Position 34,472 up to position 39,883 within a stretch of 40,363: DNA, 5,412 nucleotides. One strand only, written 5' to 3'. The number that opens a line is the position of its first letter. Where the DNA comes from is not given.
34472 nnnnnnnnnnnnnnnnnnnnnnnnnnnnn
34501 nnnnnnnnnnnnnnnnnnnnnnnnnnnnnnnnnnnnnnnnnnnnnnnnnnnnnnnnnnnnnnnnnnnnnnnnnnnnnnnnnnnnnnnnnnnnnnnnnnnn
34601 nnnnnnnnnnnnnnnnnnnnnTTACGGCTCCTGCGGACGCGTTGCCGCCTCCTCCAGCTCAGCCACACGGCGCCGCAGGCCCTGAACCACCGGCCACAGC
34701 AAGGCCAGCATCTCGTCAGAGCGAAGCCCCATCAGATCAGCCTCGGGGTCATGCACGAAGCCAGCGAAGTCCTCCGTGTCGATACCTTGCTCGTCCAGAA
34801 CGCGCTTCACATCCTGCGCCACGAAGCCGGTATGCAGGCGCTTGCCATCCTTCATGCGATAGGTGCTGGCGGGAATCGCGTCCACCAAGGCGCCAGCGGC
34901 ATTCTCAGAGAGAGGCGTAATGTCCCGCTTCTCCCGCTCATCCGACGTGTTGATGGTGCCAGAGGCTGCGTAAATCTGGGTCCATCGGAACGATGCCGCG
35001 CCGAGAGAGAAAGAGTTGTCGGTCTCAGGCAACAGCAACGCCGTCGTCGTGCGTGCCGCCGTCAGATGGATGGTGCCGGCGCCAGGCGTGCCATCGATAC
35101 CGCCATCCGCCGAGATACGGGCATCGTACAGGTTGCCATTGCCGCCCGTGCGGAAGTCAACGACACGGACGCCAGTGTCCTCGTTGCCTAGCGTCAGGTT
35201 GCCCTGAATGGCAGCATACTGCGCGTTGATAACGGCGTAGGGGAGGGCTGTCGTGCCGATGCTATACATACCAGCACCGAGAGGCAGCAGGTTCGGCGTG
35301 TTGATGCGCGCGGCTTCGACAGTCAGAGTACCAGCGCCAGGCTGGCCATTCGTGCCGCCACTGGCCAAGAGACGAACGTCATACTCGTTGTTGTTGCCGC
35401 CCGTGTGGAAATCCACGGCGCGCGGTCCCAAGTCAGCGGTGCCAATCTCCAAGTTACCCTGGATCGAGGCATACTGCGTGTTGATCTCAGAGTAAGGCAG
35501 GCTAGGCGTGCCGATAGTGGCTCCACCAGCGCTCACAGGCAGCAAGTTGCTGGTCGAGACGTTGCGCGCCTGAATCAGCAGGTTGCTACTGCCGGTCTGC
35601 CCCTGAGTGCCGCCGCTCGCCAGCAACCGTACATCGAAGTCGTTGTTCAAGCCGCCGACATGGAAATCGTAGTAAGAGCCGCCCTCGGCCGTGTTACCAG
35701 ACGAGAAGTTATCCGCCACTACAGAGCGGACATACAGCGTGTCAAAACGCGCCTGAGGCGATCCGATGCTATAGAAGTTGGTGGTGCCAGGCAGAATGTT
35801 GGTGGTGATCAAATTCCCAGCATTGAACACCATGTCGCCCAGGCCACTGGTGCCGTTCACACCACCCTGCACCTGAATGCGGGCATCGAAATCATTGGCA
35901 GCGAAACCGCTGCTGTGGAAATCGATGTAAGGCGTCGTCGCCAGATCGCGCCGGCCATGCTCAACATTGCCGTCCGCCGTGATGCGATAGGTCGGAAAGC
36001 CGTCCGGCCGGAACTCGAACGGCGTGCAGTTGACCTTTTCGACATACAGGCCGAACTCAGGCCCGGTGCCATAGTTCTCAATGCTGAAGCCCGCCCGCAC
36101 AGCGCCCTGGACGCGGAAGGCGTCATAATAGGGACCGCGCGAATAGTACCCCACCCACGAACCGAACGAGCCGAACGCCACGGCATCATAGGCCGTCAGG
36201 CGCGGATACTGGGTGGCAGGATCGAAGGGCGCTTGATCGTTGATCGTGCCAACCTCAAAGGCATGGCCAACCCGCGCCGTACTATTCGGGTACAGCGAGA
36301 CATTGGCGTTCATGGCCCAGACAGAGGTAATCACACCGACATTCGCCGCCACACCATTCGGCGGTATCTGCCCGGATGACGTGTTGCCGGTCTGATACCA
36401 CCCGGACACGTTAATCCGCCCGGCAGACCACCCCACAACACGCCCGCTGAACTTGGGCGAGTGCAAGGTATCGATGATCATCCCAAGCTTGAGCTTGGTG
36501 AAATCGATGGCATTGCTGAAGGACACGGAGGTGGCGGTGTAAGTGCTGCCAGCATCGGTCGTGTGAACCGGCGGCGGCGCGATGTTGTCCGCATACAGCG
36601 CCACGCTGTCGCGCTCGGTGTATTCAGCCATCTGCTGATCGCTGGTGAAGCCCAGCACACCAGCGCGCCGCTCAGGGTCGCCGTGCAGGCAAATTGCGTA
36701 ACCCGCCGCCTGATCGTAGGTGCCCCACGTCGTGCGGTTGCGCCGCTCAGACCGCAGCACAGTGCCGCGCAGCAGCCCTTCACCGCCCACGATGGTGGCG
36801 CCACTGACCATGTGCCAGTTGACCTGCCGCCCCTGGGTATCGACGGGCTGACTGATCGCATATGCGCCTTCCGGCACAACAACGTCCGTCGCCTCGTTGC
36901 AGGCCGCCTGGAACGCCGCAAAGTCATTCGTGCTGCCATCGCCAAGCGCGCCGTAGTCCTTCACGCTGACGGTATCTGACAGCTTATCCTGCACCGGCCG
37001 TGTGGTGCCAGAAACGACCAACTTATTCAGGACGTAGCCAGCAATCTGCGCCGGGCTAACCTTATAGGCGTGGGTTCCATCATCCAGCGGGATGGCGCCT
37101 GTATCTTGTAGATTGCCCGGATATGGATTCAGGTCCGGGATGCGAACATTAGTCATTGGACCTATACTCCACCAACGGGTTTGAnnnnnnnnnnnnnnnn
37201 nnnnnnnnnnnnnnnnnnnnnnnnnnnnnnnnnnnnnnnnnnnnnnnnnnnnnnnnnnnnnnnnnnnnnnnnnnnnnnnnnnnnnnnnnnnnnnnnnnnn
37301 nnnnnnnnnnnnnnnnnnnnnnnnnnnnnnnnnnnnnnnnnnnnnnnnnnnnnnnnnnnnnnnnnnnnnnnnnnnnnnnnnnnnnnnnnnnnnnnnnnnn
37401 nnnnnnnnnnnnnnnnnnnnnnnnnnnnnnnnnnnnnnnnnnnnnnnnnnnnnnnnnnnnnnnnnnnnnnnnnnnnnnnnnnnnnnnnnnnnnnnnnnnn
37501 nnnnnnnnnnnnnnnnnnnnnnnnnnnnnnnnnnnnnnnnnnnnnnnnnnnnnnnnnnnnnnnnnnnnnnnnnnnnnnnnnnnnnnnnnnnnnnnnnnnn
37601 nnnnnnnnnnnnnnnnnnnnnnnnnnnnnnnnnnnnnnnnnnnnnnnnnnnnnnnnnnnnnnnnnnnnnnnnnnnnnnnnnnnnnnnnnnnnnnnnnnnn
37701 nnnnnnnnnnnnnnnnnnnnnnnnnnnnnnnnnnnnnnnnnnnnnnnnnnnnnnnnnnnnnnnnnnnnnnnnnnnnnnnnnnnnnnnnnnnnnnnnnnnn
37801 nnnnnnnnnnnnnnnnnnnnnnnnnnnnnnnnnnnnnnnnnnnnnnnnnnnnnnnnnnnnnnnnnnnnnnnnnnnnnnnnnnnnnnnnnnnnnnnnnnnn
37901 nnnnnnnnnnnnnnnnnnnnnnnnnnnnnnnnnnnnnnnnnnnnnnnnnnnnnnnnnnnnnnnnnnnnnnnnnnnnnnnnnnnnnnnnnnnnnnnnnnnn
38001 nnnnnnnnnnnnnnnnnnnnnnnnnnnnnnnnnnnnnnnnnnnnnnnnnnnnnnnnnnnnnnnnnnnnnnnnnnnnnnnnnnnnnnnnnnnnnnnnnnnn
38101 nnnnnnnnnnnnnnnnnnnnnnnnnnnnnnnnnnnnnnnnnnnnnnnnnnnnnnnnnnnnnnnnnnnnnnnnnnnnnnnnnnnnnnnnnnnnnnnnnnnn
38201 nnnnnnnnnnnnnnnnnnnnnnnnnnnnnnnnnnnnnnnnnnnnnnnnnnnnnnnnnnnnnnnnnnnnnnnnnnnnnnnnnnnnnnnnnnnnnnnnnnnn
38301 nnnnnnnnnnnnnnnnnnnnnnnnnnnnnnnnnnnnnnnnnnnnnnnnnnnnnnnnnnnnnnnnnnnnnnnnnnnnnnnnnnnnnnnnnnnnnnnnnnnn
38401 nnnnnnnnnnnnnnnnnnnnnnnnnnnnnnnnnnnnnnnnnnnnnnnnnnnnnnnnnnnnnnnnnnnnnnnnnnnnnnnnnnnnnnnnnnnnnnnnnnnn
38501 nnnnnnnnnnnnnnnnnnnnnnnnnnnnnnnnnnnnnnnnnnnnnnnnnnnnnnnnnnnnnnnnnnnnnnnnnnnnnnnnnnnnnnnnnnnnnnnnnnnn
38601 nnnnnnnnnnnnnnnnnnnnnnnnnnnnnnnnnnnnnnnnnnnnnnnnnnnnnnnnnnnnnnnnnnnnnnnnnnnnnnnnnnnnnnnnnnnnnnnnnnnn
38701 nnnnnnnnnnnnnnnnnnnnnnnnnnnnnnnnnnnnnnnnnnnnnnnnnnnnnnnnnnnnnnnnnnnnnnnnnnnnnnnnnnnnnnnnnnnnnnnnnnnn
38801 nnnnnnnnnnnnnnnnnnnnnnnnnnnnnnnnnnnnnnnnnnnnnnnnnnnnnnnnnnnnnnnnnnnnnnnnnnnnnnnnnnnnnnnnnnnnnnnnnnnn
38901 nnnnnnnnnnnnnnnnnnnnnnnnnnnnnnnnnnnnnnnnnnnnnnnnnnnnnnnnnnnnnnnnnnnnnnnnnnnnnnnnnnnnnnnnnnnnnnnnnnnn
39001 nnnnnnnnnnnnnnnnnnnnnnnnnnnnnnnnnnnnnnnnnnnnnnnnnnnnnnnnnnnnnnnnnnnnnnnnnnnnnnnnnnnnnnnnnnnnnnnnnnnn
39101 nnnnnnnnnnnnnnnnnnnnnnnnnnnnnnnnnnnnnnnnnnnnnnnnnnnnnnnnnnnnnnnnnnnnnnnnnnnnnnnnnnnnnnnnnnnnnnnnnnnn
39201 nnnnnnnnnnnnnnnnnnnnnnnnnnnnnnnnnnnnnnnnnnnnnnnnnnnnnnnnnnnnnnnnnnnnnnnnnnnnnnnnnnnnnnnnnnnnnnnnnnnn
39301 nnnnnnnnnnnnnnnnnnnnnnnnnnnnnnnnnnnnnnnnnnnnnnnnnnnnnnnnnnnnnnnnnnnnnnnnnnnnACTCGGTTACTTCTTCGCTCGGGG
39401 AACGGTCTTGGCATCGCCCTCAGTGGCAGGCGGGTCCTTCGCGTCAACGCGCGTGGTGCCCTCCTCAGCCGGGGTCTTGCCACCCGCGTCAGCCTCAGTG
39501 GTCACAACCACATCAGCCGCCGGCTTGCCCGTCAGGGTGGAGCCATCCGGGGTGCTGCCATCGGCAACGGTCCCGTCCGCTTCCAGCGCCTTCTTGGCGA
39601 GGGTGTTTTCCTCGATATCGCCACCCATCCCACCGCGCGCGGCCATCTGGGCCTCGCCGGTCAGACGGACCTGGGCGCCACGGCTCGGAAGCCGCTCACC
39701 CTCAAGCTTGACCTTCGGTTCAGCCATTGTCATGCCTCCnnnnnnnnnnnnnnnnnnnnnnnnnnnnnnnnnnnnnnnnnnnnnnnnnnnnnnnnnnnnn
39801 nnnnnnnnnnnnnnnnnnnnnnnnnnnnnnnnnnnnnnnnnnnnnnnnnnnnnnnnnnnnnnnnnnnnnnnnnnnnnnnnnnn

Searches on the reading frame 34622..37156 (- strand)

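Call 12: search_protein_families(library=phrogs, proteins=[window:34622-37156:-], max_evalue=0.01)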
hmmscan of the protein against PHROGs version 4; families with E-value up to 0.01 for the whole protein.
window:34622-37156:- (844 aa): 35 families (the best 25 are shown)
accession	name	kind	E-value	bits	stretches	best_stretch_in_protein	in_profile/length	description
phrog_7121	-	tail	6.5e-32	111.5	1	696-837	755-919/927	tail fiber protein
phrog_1171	-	tail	1.1e-28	101.2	2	679-799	747-873/954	tail spike protein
phrog_28871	-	unknown function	1.4e-25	90.3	3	673-768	691-784/946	-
phrog_25788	-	tail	4.3e-20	72.9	3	541-619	366-438/603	tail fiber protein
phrog_17635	-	tail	5.7e-19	68.8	1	706-803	571-674/721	tail fiber protein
phrog_15695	-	tail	3.3e-13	49.3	1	656-803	1048-1197/1284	tail fiber protein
phrog_34132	-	unknown function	1.8e-12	47.4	1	142-302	248-405/794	-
phrog_1980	-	tail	2.1e-12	48.1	1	483-837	182-429/449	tail fiber protein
phrog_14895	-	tail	3.6e-11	43.2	1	707-807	474-581/632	tail spike protein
phrog_4636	-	tail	7.4e-10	38.9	1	767-837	677-747/763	tail spike protein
phrog_23437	-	tail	6.5e-09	36.6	1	703-803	117-225/275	tail protein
phrog_2234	-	tail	3.5e-08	33.5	1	61-122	184-249/757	tail spike protein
phrog_18522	-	tail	4.1e-08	33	1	48-107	157-221/612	tail protein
phrog_21471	-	unknown function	4.2e-08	33.4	1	50-108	73-123/626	-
phrog_5481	-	tail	6.8e-08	32.4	1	697-836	877-1017/1043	tail fiber protein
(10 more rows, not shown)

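Call 44: search_protein_families(library=pfam, proteins=[window:34622-37156:-], max_evalue=0.01)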
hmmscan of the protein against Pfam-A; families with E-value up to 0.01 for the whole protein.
window:34622-37156:- (844 aa): 3 families
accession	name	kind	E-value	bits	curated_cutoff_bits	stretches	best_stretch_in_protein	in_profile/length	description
PF13884.11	Peptidase_S74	-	1.8e-11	44.6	22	1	738-791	1-57/58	Chaperone of endosialidase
PF12708.12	Pect-lyase_RHGA_epim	-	7.5e-08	32.9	27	1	63-115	2-51/213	Rhamnogalacturonase A/epimerase, pectate lyase-like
PF12219.14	End_tail_spike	-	2.1e-07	31.6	25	1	704-737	127-160/160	Catalytic domain of bacteriophage endosialidase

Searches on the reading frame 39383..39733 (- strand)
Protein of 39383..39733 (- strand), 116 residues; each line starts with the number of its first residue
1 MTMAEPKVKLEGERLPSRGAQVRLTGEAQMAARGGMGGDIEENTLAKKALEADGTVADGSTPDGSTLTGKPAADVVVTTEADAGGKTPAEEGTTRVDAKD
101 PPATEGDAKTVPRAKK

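Call 10: search_protein_families(library=pfam, proteins=[window:39383-39733:-], max_evalue=0.01)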
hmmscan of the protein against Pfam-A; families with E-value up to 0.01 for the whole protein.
window:39383-39733:- (116 aa): 0 families

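Call 11: search_protein_families(library=phrogs, proteins=[window:39383-39733:-], max_evalue=0.01)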
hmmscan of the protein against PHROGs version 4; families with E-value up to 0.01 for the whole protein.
window:39383-39733:- (116 aa): 0 families

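Call 17: search_dna_similar(query=window:39383-39733:-, collection=phages, mode=protein, max_rows=30, max_evalue=0.01)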
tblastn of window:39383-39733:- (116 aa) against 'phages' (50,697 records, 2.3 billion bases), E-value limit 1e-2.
No match.

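Call 56: predict_structure(alignment_id=A4)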
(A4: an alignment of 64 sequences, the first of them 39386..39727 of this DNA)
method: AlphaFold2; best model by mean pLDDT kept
length: 114 residues; sequences in the alignment: 64
mean_pLDDT: 62.5   pTM: 0.41
mean pLDDT of the five models: 62.5, 60.9, 60.7, 56.2, 53.1
residues with pLDDT >= 90: 0; 70-90: 39; 50-70: 49; < 50: 26
segments of 3 or more residues with pLDDT < 50: 75-83, 92-96, 101-105
pLDDT, mean of each block of 10 residues (from residue 1): 55 60 73 80 81 72 68 51 50 48 53 55
secondary structure, 60 per line:
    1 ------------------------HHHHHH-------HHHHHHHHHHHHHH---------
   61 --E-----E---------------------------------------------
elements in order: H25-30 H38-51
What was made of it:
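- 39383..39727 (-): 114-aa class I member, the post-capsid protein. The ORF could also start at 39733, giving 116 aa. The module is internal, residues 16-73 (nt 39509-39682), flanked by low-complexity N- and C-terminal tails. AF2 gives a confident fold only for the module (call 56).
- Closest known: Cement protein of cyanophages Pam1 and Pam5. Different: The Pam proteins look like beta-rich folded proteins by sequence, whereas the class I protein is a two-helix module with disordered tails (call 56).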

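Call 82: search_protein_families(library=ncbifam, proteins=[window:39383-39727:-], max_evalue=0.01)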
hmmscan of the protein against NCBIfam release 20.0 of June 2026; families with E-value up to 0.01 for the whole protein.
window:39383-39727:- (114 aa): 0 families
